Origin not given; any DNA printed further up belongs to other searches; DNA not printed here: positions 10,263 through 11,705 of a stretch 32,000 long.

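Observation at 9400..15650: Six-gene translationally coupled operon with mirrored paralogue pairs (amidohydrolase_2 / GFO / GFO / amidohydrolase_2) plus Ldh_2 and FAH: no known pathway fits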

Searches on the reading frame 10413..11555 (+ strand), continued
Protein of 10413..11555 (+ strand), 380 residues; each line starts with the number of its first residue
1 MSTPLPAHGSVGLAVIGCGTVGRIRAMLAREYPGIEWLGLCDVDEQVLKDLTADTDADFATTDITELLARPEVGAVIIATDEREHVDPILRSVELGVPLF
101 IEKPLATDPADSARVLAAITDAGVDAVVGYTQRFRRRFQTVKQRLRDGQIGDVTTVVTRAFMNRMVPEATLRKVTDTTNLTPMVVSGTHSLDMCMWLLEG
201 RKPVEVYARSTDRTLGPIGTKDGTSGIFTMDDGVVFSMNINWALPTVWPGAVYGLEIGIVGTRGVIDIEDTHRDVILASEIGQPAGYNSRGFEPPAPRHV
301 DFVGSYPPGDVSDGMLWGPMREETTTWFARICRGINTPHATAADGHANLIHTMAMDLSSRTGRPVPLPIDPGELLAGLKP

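Call 47: search_protein_families(library=ncbifam, proteins=[L065:11133-12068:+, L067:6003-6599:+, L080:6676-7782:+, L031:18290-19510:-, L062:16867-17808:-, L050:12925-14088:-, L026:8808-9185:-, L042:7799-8689:-, L067:231-1139:-, L031:19507-20619:-], max_evalue=0.00001)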
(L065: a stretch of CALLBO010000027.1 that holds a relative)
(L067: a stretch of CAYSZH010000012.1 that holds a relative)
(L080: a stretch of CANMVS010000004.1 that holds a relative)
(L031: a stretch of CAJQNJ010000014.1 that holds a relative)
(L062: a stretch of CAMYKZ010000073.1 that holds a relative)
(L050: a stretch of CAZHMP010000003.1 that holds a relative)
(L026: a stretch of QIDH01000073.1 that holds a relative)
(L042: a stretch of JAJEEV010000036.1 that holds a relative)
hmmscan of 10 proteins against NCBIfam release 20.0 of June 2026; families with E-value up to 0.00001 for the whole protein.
L065:11133-12068:+ (311 aa): 2 families
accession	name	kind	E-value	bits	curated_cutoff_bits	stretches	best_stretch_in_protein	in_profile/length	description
NF037995.1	TRAP_S1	subfamily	2.5e-45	154.9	50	1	50-278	44-270/271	TRAP transporter substrate-binding protein DctP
TIGR00787.1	dctP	subfamily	3e-44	151.4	175.05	1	49-262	42-254/257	DctP family TRAP transporter solute-binding subunit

L067:6003-6599:+ (198 aa): 3 families
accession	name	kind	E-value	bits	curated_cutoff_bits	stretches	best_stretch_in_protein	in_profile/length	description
TIGR01926.1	peroxid_rel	subfamily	1.7e-19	70.3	81.8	1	7-171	6-172/178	peroxidase-related enzyme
NF053654.1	GroundWater_YciW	equivalog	1.3e-14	54.4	310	1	33-165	34-164/179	YciW-related (seleno)protein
TIGR04030.1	perox_Avi_7169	hypoth_equivalog_domain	4.4e-08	33.4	233.15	1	50-165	60-177/185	alkylhydroperoxidase domain protein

L080:6676-7782:+ (368 aa): 0 families

L031:18290-19510:- (406 aa): 23 families
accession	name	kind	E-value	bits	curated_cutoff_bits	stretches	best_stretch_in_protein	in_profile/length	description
NF005566.0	PRK07236.1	subfamily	1.2e-127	426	333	1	4-388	6-379/386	hypothetical protein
NF005243.0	PRK06753.1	equivalog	2.5e-34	118.8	365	2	6-193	2-184/374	hypothetical protein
NF005720.0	PRK07538.1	subfamily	1.2e-30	106.8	400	1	6-382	4-366/418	hypothetical protein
NF033623.1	urate_HpxO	equivalog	1.8e-27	96.3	500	2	8-185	3-181/381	FAD-dependent urate hydroxylase HpxO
NF005313.0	PRK06847.1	subfamily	1.5e-24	86.6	372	2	6-185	6-188/375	hypothetical protein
TIGR03219.1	salicylate_mono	equivalog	1e-20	73.8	446.35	1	109-378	110-367/414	salicylate 1-monooxygenase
NF006021.0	PRK08163.1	equivalog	1.4e-16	60.5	459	1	6-217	7-219/398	3-hydroxybenzoate 6-monooxygenase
NF005062.0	PRK06475.1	equivalog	1.4e-15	57.1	524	0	298-347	279-329/401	FAD-binding protein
TIGR01988.1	Ubi-OHases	subfamily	8e-14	51.3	224.65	1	268-366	240-335/387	ubiquinone biosynthesis hydroxylase, UbiH/UbiF/VisC/COQ6 family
TIGR01984.1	UbiH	equivalog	1.2e-11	44.1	392.2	0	303-365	268-329/382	2-octaprenyl-6-methoxyphenyl hydroxylase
NF005691.0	PRK07494.1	equivalog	3.2e-11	42.4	459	0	6-168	10-175/404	UbiH/UbiF family hydroxylase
NF005761.0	PRK07588.1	equivalog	1.1e-09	37.7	454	0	132-168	129-165/392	FAD-binding domain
NF005452.0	PRK07045.1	equivalog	1.2e-09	37.6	397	0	301-371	275-345/388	putative monooxygenase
TIGR01989.1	COQ6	equivalog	1e-08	34.6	489.3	0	132-172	154-194/437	ubiquinone biosynthesis monooxygenase COQ6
NF006091.0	PRK08243.1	subfamily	1.4e-08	33.9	351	0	6-176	4-178/393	4-hydroxybenzoate 3-monooxygenase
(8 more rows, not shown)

L062:16867-17808:- (313 aa): 21 families
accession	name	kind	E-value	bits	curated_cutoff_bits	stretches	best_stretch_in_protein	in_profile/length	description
TIGR01327.1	PGDH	equivalog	5.9e-83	279.4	454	1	4-308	2-301/525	phosphoglycerate dehydrogenase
NF008759.0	PRK11790.1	equivalog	7.4e-65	219.2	404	1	33-299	44-308/410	phosphoglycerate dehydrogenase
NF009714.1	PRK13243.1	equivalog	7.3e-64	216.2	455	1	12-303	13-308/332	glyoxylate reductase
NF005069.0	PRK06487.1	equivalog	1.6e-62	211.4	448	1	30-305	35-308/320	2-hydroxyacid dehydrogenase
NF006263.0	PRK08410.1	equivalog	1.8e-47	162.3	389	1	33-307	32-306/311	D-2-hydroxyacid dehydrogenase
NF011938.0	PRK15409.1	equivalog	1.2e-43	149.4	492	1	23-305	24-306/324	glyoxylate/hydroxypyruvate reductase GhrB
NF005387.0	PRK06932.1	equivalog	1.8e-43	148.7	492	1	23-298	24-300/314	2-hydroxyacid dehydrogenase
NF001309.0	PRK00257.1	equivalog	6.3e-43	147.2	434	1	39-308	33-278/379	4-phosphoerythronate dehydrogenase PdxB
NF005750.0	PRK07574.1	equivalog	6.4e-43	147.3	329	1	55-298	104-347/386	NAD-dependent formate dehydrogenase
NF041369.1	Dhydh_Halo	equivalog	2.2e-42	145.3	400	1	71-307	61-294/305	D-2-hydroxyacid dehydrogenase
NF000492.1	vanH_gen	exception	5.4e-35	120.9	540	1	39-303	38-306/312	D-lactate dehydrogenase VanH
NF000004.1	vanH-D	exception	1e-29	103.7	550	1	39-263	43-261/323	D-lactate dehydrogenase VanH-D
NF011966.0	PRK15438.1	equivalog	1.7e-29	103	687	2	138-296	111-266/378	4-phosphoerythronate dehydrogenase PdxB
NF000112.1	vanH-Amyco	exception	1.9e-29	103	625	1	38-304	66-336/348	VanH-AOV family D-lactate dehydrogenase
NF000371.1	vanH_Agroup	exception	7.1e-28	97.7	700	1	47-297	51-305/322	VanH-A/VanH-Pt family D-lactate dehydrogenase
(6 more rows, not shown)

L050:12925-14088:- (387 aa): 10 families
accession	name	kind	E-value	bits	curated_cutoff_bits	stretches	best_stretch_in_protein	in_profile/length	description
NF001813.0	PRK00549.1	equivalog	6.5e-80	269.1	379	1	2-298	2-304/414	competence/damage-inducible protein A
TIGR00200.1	cinA_nterm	subfamily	3.4e-70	236.8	243.15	1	2-303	3-311/414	CinA family nicotinamide mononucleotide deamidase-related protein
NF002291.0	PRK01215.1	equivalog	3.5e-41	141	293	1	3-247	6-255/264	nicotinamide mononucleotide deamidase-related protein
NF002978.0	PRK03673.1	equivalog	9.5e-41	140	496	1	3-335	4-333/398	nicotinamide mononucleotide deamidase-related protein YfaY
NF002977.0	PRK03670.1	equivalog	8.7e-29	100.7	305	1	1-168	1-177/252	competence damage-inducible protein A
TIGR00177.1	molyb_syn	domain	5.1e-25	88.1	85.35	1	3-164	4-147/148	molybdenum cofactor synthesis domain-containing protein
NF011068.0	PRK14498.1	equivalog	1.1e-10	40.2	534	1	4-82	197-275/647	molybdopterin biosynthesis protein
NF045515.2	Glp_gephyrin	equivalog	4e-09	35.7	475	1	4-91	185-272/403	molybdotransferase-like divisome protein Glp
NF050098.1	MoeA_actino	exception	1.7e-08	33.6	560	1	4-88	185-269/400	molybdopterin molybdotransferase MoeA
NF007960.1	PRK10680.1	equivalog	4.5e-07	29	440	0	4-82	184-262/401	molybdopterin molybdotransferase MoeA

L026:8808-9185:- (125 aa): 0 families

L042:7799-8689:- (296 aa): 1 family
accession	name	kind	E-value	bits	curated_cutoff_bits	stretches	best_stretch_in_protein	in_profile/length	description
NF042924.1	SlmHylase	equivalog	1.9e-62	211.2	500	1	3-294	7-296/299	4-sulfomuconolactone hydrolase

L067:231-1139:- (302 aa): 9 families
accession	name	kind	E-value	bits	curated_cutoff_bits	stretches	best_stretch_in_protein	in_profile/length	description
NF043037.1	ThreonDh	equivalog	5.1e-52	177.1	350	1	3-287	4-288/297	L-threonate dehydrogenase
NF008592.0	PRK11559.1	equivalog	7.9e-46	156.7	397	1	2-293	3-293/296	2-hydroxy-3-oxopropionate reductase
TIGR01505.1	tartro_sem_red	equivalog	1.2e-44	152.7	340.75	1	4-292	2-289/291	2-hydroxy-3-oxopropionate reductase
TIGR01692.1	HIBADH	equivalog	1.7e-40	139.2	291.6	1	6-286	1-287/288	3-hydroxyisobutyrate dehydrogenase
NF012005.0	PRK15461.1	equivalog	6.2e-36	124.1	348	1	1-291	1-291/298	sulfolactaldehyde 3-reductase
NF011633.0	PRK15059.1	equivalog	2.1e-31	109.2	451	1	4-292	3-289/292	2-hydroxy-3-oxopropionate reductase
NF007161.0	PRK09599.1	subfamily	1.6e-14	53.8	271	1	3-179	2-181/302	NADP-dependent phosphogluconate dehydrogenase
TIGR00872.1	gnd_rel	equivalog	1.1e-08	34.7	297.2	1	1-181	1-181/299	phosphogluconate dehydrogenase (NAD(+)-dependent, decarboxylating)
NF006765.0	PRK09287.1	equivalog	1.9e-06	27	413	0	2-191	4-203/476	NADP-dependent phosphogluconate dehydrogenase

L031:19507-20619:- (370 aa): 18 families
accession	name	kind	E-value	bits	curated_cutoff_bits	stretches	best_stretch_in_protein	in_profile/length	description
TIGR02534.1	mucon_cyclo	subfamily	2.6e-64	217.6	334.95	1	14-367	1-359/368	muconate/chloromuconate family cycloisomerase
NF010624.0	PRK14017.1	equivalog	8.3e-36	123.9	311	1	42-367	15-354/382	galactonate dehydratase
NF041118.1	A_G_epim_Thtga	equivalog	2.7e-35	122.1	500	1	12-328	1-314/341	L-Ala-D/L-Glu epimerase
NF042940.1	racemase_DgcA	equivalog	4.8e-34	118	400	1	23-328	7-293/323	N-acetyl-D-Glu racemase DgcA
NF043002.1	HProlDhtase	equivalog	2.4e-31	108.9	500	1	12-364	1-353/366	cis-3-hydroxy-L-proline dehydratase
TIGR01927.1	menC_gam_Gplu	equivalog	3.2e-27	95.6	130.55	1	23-324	4-283/307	o-succinylbenzoate synthase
NF040790.2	glucon_galact_dh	equivalog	2e-24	86.2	750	1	36-367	19-363/390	bifunctional D-gluconate/D-galactonate dehydratase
NF040866.1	AraD_Arch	equivalog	3.5e-24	85.5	650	1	40-367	32-363/372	arabinonate dehydratase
NF043051.1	ManoateDhtManD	equivalog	4.7e-24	85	550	2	39-181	14-157/403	D-mannonate dehydratase ManD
TIGR01928.1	menC_lowGC_arch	equivalog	1.3e-23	83.5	200.65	1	22-326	3-304/325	o-succinylbenzoate synthase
NF011708.0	PRK15129.1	equivalog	5.8e-23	81.4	343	1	18-328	5-298/321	L-Ala-D/L-Glu epimerase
NF047820.1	TalGalacDh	equivalog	1.4e-22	80.2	500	1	37-365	33-356/371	L-talarate/galactarate dehydratase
NF011654.0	PRK15072.1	subfamily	2.1e-20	73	430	1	39-192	14-164/404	D-galactonate dehydratase family protein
NF002782.0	PRK02901.1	equivalog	3.5e-20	72.3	288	1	122-352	73-287/328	o-succinylbenzoate synthase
NF002739.0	PRK02714.1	equivalog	1.2e-18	67.7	259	1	157-324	124-291/320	o-succinylbenzoate synthase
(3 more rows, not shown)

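Call 48: search_dna_similar(query=window:10413-11555:+, collection=plasmids, mode=protein, max_evalue=1e-60, max_rows=40)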
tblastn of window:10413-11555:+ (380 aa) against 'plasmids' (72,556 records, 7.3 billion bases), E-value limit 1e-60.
Records with a match: 1; places in all: 1; records where one place covers at least 80% of the query: 1.
Best place of each record, by identity: 60-80% 1.
By first word of the organism name: Parasedimentitalea 1.
By predicted mobility (MOB-suite, as given by PLSDB): non-mobilizable 1.
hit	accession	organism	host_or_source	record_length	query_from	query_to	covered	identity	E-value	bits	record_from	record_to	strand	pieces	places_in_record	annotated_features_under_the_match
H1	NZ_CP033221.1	Parasedimentitalea marina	Cell culture,deep seawater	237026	8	375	97%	69.0%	3e-161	508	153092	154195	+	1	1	Gfo/Idh/MocA family oxidoreductase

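Call 49: get_annotated_region(hit=H1, flank=15000)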
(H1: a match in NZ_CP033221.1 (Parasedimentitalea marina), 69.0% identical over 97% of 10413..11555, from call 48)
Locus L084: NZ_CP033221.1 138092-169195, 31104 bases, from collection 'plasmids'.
description: Parasedimentitalea marina strain W43 plasmid pW43B, complete sequence
organism: Parasedimentitalea marina (NCBI taxid 2483033)
taxonomy: Bacteria; Pseudomonadota; Alphaproteobacteria; Rhodobacterales; Paracoccaceae; Parasedimentitalea; Parasedimentitalea marina
host: -; source: Cell culture,deep seawater; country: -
typing (MOB-suite, as given by PLSDB): non-mobilizable
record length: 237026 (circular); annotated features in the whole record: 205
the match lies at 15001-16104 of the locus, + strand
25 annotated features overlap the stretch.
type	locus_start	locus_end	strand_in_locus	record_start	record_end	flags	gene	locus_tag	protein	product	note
CDS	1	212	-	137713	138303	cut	-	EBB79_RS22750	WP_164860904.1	SCO family protein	-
CDS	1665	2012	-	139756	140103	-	-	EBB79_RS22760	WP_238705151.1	cytochrome C oxidase subunit I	-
CDS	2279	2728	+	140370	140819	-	-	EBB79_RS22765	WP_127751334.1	Rrf2 family transcriptional regulator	-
CDS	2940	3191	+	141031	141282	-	-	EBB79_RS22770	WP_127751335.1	helix-turn-helix transcriptional regulator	-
CDS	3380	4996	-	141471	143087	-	-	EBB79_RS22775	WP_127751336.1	thiamine pyrophosphate-binding protein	-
CDS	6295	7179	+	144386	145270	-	-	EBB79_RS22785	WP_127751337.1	LysR family transcriptional regulator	GO:0006355 - regulation of DNA-templated transcription [Evidence IEA]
CDS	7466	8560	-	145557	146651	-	repC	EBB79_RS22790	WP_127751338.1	plasmid replication protein RepC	-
CDS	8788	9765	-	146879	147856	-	repB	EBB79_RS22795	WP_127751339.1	plasmid partitioning protein RepB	-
CDS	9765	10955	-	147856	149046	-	repA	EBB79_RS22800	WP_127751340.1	plasmid partitioning protein RepA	-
CDS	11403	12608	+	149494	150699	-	-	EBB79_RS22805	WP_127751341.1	tripartite tricarboxylate transporter substrate binding protein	-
CDS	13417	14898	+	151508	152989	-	-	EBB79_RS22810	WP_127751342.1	tripartite tricarboxylate transporter permease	-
CDS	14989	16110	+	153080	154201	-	-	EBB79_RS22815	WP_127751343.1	Gfo/Idh/MocA family oxidoreductase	-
CDS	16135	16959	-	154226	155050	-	-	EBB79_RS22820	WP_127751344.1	carbohydrate ABC transporter permease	GO:0008643 - carbohydrate transport [Evidence IEA]; GO:0055085 - transmembrane transport [Evidence IEA]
CDS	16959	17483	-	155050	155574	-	-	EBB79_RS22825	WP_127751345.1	sugar ABC transporter permease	-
CDS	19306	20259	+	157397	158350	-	-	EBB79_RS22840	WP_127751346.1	DUF6282 family protein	-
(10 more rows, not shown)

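Call 50: search_solved_structures(query=L080:6676-7782:+, max_evalue=0.00001)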
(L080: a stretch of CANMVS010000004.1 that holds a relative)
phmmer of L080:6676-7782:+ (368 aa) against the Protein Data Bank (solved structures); distinct sequences matched with E-value up to 0.00001: 11.
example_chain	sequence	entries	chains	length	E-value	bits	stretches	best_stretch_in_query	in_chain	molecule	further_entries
2f5x_A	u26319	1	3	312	9.6e-22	80.9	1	35-295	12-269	BugD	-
2dvz_A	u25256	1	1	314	2.1e-21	79.8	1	34-299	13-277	Putative exported protein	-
25hk_A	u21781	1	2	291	2.4e-21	79.6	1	31-298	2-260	Tripartite tricarboxylate transporter substrate binding protein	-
7ndr_A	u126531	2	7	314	3.3e-20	75.9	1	39-232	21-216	Tripartite tricarboxylate transporter substrate binding protein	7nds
5oei_A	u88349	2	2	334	8.6e-20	74.5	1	34-234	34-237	Uncharacterized protein family UPF0065:Tat pathway signal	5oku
4x9t_A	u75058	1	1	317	6e-19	71.7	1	32-230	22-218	Uncharacterized protein UPF0065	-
8hka_A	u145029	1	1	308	4.6e-17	65.5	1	41-230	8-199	Periplasmic terephthalate binding protein (TBP)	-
8hk9_D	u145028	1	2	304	5.7e-17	65.2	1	41-230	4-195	Periplasmic terephthalate binding protein (TBP)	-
6hke_A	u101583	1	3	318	2.5e-16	63.1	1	34-241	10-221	Possible TctC subunit of the Tripartite Tricarboxylate Transport(TTT) Family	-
8hkb_A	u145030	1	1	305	3.8e-16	62.5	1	41-230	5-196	Periplasmic terephthalate binding protein (TBP)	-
2qpq_A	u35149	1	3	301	2.9e-15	59.6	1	35-238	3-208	protein Bug27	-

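Call 51: find_homologous_proteins(query=L084:14989-16110:+, max_evalue=1e-60)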
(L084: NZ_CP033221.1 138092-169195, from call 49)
Query L084:14989-16110:+ (373 aa): 5093 proteins with E <= 1e-60 among 8000 candidates; the best 120 are listed.
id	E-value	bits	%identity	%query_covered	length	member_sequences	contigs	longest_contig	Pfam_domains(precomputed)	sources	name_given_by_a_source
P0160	1.3e-228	776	89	100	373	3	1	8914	PF01408.29,PF22725.2,PF02894.23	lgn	-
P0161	4.6e-222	755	87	100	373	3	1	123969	PF01408.29,PF22725.2,PF02894.23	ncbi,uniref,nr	ncbi:Gfo/Idh/MocA family protein [Candidatus Halocynthiibacter alkanivorans]|uniref:Gfo/Idh/MocA fam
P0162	4.7e-217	738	84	100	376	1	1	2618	PF01408.29,PF22725.2,PF02894.23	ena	-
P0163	7.3e-216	734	84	100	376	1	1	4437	PF01408.29,PF22725.2,PF02894.23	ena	-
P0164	7.6e-216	734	83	100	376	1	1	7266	PF01408.29,PF22725.2,PF02894.23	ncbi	-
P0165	1.3e-215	733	83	99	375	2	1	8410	PF01408.29,PF22725.2,PF02894.23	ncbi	ncbi:MAG: Gfo/Idh/MocA family protein [Halocynthiibacter sp.]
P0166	1.5e-215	733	83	100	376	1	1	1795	PF01408.29,PF22725.2,PF02894.23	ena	-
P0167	2.0e-215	733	83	100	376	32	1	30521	PF01408.29,PF22725.2,PF02894.23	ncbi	-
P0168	2.6e-215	732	83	100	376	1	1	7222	PF01408.29,PF22725.2,PF02894.23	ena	-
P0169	2.8e-215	732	83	100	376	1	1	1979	PF01408.29,PF22725.2,PF02894.23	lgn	-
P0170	4.0e-214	728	84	99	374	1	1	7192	PF01408.29,PF22725.2,PF02894.23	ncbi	-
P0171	2.2e-213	726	82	100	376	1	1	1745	PF01408.29,PF22725.2,PF02894.23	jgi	jgi:myo-inositol 2-dehydrogenase/D-chiro-inositol 1-dehydrogenase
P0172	2.6e-213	726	82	100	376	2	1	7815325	PF01408.29,PF22725.2,PF02894.23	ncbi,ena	-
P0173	1.5e-212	723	82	100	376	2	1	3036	PF01408.29,PF22725.2,PF02894.23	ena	-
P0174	2.1e-212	723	82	100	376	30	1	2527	PF01408.29,PF22725.2,PF02894.23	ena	-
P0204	5.8e-205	698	80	100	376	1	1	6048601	PF01408.29,PF22725.2,PF02894.23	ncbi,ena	-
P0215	3.9e-202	689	80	99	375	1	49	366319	PF01408.29,PF22725.2,PF02894.23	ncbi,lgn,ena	-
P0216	4.5e-202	689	81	98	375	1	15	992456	PF01408.29,PF22725.2,PF02894.23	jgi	jgi:predicted dehydrogenase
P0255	1.7e-197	674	77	99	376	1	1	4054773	PF01408.29,PF22725.2,PF02894.23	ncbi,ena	-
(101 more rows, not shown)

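Call 52: find_encoding_contigs(protein=P0216, flank=10000, max_places=2)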
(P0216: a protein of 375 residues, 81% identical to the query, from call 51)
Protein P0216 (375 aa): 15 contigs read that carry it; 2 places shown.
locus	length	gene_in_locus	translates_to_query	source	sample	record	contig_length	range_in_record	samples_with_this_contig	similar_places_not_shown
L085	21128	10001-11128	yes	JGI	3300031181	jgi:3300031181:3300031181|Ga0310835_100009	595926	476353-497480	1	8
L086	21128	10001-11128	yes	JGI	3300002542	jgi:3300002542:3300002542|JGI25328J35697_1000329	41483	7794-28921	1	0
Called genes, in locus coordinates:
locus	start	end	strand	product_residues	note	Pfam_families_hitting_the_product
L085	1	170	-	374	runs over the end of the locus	PF02746:MR_MLE_N, PF13378:MR_MLE_C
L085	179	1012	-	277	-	PF00392:GntR, PF07702:UTRA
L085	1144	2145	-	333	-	PF04909:Amidohydro_2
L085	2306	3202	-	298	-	PF02826:2-Hacid_dh_C (weak), PF03446:NAD_binding_2, PF03807:F420_oxidored (weak), PF14833:NAD_binding_11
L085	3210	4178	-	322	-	PF02826:2-Hacid_dh_C (weak), PF03446:NAD_binding_2, PF14833:NAD_binding_11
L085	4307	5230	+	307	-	PF03480:DctP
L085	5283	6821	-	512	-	PF01970:TctA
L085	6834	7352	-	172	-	PF07331:TctB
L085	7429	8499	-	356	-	PF03401:TctC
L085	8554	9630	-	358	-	PF04909:Amidohydro_2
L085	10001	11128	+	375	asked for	PF01408:GFO_IDH_MocA, PF02894:GFO_IDH_MocA_C, PF22725:GFO_IDH_MocA_C3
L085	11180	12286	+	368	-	PF02615:Ldh_2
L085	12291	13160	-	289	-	PF03547:Mem_trans (weak)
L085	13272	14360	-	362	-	PF01408:GFO_IDH_MocA, PF02894:GFO_IDH_MocA_C, PF22725:GFO_IDH_MocA_C3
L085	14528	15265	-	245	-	PF02361:CbiQ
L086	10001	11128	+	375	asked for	PF01408:GFO_IDH_MocA, PF02894:GFO_IDH_MocA_C, PF22725:GFO_IDH_MocA_C3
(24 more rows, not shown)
